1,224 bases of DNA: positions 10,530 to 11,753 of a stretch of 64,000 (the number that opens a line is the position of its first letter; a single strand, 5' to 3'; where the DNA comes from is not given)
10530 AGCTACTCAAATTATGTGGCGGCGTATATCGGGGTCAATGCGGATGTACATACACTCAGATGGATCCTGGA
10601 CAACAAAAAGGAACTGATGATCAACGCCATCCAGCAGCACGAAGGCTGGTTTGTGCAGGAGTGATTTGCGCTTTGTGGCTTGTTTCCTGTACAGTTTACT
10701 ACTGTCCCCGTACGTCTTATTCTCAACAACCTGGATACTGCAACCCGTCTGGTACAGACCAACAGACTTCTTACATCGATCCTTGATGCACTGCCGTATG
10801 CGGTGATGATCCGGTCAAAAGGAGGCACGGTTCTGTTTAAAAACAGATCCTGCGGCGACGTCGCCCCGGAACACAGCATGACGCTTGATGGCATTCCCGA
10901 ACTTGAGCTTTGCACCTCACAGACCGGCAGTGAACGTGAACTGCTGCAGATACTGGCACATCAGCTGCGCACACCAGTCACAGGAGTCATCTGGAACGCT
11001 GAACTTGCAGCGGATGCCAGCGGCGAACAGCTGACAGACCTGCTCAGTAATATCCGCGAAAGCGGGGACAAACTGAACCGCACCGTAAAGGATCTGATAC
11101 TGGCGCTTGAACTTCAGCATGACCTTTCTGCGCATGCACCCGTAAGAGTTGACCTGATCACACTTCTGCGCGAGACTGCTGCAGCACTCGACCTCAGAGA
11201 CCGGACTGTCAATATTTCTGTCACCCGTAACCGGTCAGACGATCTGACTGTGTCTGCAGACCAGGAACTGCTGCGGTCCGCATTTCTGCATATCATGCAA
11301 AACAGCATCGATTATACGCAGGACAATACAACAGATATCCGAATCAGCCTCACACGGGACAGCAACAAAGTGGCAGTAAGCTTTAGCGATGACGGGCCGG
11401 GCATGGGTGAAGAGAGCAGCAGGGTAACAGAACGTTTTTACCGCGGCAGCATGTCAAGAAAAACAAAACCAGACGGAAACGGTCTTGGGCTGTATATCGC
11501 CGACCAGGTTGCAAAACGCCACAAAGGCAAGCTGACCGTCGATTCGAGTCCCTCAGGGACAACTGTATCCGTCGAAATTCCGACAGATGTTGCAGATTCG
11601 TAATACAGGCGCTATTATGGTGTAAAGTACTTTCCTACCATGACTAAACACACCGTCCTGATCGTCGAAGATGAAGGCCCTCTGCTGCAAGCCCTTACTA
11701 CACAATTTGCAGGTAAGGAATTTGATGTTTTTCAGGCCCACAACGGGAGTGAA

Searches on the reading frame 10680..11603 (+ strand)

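Call 89: search_protein_families(library=pfam, proteins=[window:10680-11603:+], max_evalue=0.001)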
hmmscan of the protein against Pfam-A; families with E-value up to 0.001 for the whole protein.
window:10680-11603:+ (307 aa): 4 families
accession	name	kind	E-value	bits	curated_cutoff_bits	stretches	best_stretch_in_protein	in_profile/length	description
PF02518.31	HATPase_c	-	6.9e-22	78.4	26.4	1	194-302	2-109/111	Histidine kinase-, DNA gyrase B-, and HSP90-like ATPase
PF00512.31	HisKA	-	2.7e-10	40.6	26.9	1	85-140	2-58/66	His Kinase A (phospho-acceptor) domain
PF13581.12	HATPase_c_2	-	4.1e-05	24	27.4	1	206-298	40-125/127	Histidine kinase-like ATPase domain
PF14501.12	HATPase_c_5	-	0.00022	21.6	22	1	201-301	9-102/102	GHKL domain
